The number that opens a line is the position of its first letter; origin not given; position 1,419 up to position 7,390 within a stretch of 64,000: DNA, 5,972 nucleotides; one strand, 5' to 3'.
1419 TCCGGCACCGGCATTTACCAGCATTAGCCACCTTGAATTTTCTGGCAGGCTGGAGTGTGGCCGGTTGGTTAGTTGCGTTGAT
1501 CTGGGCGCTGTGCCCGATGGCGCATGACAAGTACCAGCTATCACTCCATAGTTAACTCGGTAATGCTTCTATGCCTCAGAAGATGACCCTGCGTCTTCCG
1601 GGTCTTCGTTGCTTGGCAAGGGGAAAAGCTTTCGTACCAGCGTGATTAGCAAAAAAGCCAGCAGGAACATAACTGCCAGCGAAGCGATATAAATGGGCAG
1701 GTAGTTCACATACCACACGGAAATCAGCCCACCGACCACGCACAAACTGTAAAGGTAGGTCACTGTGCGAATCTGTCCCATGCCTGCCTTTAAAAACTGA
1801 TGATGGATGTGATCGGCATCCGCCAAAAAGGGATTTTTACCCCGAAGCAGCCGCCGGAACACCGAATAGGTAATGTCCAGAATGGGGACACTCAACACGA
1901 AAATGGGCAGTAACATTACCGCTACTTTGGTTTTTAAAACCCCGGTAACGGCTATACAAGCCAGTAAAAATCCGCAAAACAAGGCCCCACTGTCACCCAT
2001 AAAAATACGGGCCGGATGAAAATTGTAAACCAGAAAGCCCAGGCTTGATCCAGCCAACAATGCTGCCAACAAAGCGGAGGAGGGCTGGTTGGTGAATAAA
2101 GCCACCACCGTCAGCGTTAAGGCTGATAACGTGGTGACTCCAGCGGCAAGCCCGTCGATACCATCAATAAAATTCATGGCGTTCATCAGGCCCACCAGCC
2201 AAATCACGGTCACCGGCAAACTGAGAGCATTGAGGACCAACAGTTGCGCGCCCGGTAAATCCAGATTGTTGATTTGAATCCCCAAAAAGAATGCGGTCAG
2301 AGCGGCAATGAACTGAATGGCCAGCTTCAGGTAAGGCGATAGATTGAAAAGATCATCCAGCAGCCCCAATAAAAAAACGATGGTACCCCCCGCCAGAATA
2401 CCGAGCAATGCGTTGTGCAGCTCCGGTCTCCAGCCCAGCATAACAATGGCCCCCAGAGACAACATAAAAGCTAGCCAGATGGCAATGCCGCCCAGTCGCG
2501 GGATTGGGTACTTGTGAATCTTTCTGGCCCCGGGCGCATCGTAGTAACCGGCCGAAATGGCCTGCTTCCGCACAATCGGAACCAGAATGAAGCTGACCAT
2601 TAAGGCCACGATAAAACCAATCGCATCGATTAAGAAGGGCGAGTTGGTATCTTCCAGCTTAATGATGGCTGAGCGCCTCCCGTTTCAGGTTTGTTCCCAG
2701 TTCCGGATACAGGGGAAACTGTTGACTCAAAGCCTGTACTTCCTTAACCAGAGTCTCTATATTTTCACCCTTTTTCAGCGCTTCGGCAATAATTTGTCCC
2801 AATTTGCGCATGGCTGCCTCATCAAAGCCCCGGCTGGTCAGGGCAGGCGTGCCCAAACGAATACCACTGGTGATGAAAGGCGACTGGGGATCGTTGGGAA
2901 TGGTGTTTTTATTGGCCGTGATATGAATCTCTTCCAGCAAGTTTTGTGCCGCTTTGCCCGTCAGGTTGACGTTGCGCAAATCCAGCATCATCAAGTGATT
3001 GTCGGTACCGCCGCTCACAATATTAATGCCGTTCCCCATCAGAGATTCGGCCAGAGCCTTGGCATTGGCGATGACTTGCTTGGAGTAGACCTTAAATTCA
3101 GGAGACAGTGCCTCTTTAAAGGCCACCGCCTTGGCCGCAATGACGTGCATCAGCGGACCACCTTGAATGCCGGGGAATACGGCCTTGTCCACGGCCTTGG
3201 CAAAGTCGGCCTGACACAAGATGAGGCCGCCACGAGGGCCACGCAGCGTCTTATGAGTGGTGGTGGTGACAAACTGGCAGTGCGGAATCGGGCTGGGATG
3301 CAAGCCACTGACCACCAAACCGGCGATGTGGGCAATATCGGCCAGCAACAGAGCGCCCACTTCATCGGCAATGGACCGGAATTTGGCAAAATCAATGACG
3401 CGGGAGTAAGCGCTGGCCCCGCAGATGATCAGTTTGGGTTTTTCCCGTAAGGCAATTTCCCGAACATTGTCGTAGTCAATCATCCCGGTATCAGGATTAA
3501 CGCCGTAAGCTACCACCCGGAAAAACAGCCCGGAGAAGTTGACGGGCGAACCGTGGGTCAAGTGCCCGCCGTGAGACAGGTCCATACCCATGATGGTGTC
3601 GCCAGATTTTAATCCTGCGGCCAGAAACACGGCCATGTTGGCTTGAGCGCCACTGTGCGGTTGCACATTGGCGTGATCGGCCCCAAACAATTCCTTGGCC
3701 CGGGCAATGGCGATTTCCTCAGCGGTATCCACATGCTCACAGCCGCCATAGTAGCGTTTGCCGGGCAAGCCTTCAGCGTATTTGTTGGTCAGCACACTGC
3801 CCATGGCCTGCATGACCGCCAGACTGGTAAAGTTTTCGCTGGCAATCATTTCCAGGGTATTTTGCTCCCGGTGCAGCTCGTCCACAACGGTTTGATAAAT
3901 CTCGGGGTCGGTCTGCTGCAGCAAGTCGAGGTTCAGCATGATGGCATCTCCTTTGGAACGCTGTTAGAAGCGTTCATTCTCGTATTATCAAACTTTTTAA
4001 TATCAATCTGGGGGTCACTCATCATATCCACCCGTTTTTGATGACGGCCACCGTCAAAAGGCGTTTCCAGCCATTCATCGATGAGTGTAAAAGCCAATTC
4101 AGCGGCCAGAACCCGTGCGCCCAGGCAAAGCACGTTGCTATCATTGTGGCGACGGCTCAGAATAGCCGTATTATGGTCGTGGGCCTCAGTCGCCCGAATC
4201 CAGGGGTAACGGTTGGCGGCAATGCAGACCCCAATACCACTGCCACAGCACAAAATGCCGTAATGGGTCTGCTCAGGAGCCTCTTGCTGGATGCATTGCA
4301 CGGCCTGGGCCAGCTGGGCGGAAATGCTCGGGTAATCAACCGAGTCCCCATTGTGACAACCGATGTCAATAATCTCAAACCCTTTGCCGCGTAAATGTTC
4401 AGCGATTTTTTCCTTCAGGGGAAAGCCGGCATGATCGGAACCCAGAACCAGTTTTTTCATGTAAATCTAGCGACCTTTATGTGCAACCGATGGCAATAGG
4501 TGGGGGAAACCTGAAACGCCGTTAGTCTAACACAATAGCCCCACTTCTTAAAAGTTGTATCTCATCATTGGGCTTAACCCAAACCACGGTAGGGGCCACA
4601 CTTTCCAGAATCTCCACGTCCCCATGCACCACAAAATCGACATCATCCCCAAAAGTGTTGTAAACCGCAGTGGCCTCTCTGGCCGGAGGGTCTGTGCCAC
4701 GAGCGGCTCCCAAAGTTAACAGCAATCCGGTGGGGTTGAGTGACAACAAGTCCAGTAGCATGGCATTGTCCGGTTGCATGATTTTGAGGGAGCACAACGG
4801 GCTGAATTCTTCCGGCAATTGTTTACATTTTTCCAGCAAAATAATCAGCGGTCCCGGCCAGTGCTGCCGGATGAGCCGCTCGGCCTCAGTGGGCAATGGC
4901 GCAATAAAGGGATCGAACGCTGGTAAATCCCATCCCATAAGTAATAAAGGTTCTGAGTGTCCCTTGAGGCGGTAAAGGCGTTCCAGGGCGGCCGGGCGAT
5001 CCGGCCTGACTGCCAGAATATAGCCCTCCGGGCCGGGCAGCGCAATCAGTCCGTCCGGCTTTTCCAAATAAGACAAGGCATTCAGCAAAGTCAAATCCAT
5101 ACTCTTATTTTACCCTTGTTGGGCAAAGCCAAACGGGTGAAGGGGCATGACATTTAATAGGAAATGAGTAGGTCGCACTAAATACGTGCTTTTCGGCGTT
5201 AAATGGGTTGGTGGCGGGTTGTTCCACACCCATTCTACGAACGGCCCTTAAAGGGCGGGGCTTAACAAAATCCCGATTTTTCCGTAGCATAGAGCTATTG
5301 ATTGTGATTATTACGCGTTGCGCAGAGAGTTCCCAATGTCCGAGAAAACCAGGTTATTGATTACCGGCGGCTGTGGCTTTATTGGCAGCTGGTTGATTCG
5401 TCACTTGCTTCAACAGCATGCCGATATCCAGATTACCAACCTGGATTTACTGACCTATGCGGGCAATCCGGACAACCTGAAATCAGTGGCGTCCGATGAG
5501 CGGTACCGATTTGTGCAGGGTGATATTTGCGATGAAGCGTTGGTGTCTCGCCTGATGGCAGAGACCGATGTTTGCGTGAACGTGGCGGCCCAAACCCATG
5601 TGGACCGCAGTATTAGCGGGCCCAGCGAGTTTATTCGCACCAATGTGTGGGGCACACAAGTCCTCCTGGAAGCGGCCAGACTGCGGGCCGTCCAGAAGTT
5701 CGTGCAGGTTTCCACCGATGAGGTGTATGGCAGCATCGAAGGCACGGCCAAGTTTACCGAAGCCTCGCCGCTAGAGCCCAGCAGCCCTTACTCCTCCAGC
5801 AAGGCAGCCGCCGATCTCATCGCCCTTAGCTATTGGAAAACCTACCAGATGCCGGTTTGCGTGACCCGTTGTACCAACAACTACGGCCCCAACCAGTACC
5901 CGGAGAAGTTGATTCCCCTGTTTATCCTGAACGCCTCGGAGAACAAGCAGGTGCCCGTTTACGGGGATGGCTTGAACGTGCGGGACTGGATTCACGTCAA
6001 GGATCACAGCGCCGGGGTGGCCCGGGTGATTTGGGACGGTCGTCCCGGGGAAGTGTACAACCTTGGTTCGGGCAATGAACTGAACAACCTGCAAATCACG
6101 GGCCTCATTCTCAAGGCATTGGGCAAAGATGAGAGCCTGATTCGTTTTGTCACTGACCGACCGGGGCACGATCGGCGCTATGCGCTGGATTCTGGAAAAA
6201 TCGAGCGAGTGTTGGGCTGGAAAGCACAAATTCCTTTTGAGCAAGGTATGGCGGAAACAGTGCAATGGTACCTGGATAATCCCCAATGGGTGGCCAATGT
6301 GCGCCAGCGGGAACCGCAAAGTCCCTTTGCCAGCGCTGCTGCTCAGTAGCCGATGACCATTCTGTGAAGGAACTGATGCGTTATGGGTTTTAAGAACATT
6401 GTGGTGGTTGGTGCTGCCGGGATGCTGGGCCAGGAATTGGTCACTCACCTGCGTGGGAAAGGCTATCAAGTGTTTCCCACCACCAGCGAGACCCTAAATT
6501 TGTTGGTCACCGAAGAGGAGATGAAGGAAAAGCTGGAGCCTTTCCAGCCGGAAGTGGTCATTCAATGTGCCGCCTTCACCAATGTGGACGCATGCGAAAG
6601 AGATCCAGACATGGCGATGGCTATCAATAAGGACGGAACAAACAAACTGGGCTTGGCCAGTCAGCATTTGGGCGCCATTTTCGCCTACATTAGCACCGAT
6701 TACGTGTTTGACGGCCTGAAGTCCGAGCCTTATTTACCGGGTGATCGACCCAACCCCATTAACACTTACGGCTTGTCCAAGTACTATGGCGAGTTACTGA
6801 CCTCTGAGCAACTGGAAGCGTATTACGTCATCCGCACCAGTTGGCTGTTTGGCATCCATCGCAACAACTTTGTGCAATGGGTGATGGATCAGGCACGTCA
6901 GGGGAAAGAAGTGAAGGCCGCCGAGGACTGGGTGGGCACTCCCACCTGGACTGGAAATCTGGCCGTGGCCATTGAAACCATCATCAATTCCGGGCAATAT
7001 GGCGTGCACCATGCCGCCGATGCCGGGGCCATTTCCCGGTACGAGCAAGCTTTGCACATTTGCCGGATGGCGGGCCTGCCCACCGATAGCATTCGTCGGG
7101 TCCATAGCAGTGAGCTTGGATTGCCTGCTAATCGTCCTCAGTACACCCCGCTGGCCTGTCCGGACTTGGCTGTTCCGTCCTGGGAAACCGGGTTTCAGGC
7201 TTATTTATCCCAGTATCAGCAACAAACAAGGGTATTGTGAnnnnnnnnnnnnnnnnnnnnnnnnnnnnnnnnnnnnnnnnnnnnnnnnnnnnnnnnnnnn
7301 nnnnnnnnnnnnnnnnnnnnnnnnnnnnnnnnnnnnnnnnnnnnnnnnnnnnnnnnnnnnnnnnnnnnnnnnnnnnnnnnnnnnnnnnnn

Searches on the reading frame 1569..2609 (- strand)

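Call 11: search_protein_families(library=pfam, proteins=[window:1569-2609:-], max_evalue=0.00001)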
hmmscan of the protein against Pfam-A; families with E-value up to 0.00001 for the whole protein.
window:1569-2609:- (346 aa): 1 family
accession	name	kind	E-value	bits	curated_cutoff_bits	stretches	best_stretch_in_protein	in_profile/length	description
PF00953.26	Glycos_transf_4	-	4.1e-41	141.1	27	1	69-223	2-159/160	Glycosyl transferase family 4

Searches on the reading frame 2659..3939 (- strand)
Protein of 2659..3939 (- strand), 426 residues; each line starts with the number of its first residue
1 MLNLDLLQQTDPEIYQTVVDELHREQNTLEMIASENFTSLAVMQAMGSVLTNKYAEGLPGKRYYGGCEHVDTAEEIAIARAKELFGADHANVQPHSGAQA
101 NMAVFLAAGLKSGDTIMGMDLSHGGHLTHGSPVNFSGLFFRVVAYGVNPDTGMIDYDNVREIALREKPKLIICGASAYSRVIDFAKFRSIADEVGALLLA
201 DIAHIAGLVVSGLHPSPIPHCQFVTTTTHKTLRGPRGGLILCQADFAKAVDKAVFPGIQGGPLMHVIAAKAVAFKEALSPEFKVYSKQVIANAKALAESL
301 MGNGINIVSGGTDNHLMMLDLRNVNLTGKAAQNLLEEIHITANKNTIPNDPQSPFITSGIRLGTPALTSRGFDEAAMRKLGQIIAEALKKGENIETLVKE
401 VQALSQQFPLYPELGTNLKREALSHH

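Call 11: search_protein_families(library=pfam, proteins=[window:2659-3939:-], max_evalue=0.00001)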
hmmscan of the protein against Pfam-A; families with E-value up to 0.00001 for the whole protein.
window:2659-3939:- (426 aa): 2 families
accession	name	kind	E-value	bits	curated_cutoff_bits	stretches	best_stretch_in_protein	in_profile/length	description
PF00464.25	SHMT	-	1.6e-172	574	27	1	7-384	1-399/399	Serine hydroxymethyltransferase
PF00155.27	Aminotran_1_2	-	1.2e-09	38.3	19.7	1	64-376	38-358/361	Aminotransferase class I and II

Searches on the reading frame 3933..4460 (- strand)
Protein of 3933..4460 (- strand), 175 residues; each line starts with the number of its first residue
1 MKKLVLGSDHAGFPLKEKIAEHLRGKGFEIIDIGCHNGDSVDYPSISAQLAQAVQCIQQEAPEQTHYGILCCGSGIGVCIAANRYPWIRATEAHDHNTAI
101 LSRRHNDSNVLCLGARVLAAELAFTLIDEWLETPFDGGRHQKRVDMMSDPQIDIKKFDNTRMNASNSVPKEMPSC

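Call 11: search_protein_families(library=pfam, proteins=[window:3933-4460:-], max_evalue=0.00001)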
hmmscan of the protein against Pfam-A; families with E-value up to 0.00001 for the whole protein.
window:3933-4460:- (175 aa): 1 family
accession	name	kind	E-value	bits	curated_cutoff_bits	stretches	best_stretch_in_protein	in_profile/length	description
PF02502.23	LacAB_rpiB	-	5.9e-50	169.2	24.7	1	5-147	2-138/138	Ribose/Galactose Isomerase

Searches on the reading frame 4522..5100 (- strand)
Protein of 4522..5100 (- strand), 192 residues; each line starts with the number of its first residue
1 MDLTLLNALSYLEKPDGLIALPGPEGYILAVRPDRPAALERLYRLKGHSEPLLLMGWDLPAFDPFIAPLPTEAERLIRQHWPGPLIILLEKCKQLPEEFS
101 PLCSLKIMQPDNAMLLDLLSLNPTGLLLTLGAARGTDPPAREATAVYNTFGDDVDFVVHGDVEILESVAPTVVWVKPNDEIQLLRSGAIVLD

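Call 11: search_protein_families(library=pfam, proteins=[window:4522-5100:-], max_evalue=0.00001)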
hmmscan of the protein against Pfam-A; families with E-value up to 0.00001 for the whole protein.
window:4522-5100:- (192 aa): 1 family
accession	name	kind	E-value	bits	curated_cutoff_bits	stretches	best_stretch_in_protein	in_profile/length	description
PF01300.24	Sua5_yciO_yrdC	-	4.5e-25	88.6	25.1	1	16-187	6-178/178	Telomere recombination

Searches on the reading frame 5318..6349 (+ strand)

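Call 11: search_protein_families(library=pfam, proteins=[window:5318-6349:+], max_evalue=0.00001)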
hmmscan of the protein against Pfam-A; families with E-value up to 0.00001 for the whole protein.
window:5318-6349:+ (343 aa): 7 families
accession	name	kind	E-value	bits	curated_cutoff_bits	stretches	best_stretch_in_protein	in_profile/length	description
PF16363.11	GDP_Man_Dehyd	-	6.6e-80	269.5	27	1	14-314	1-332/332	GDP-mannose 4,6 dehydratase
PF01370.27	Epimerase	-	1.9e-63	214.5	20.9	1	14-250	2-240/240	NAD dependent epimerase/dehydratase family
PF01073.25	3Beta_HSD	-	5.1e-23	81.9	22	1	14-228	1-219/280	3-beta hydroxysteroid dehydrogenase/isomerase family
PF02719.21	Polysacc_synt_2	-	5.2e-20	72.3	20.2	1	13-283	1-266/293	Polysaccharide biosynthesis protein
PF07993.18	NAD_binding_4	-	1.4e-16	60.9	20.1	1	15-187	1-206/258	Male sterility protein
PF04321.23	RmlD_sub_bind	-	2.1e-15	57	27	1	12-278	2-241/287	RmlD substrate binding domain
PF13460.12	NAD_binding_10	-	5.1e-10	39.9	27.2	1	17-166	1-129/184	NAD(P)H-binding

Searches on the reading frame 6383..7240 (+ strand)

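Call 11: search_protein_families(library=pfam, proteins=[window:6383-7240:+], max_evalue=0.00001)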
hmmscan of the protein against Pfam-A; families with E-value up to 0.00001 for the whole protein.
window:6383-7240:+ (285 aa): 4 families
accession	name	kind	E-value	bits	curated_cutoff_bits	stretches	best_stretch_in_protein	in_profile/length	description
PF04321.23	RmlD_sub_bind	-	1.2e-72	244.8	27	1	5-277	2-284/287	RmlD substrate binding domain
PF01370.27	Epimerase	-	2.4e-17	63.6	20.9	1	6-178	1-200/240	NAD dependent epimerase/dehydratase family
PF16363.11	GDP_Man_Dehyd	-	8.9e-08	32.4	27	0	45-151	65-175/332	GDP-mannose 4,6 dehydratase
PF02719.21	Polysacc_synt_2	-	9.1e-07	28.8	20.2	0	43-141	65-150/293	Polysaccharide biosynthesis protein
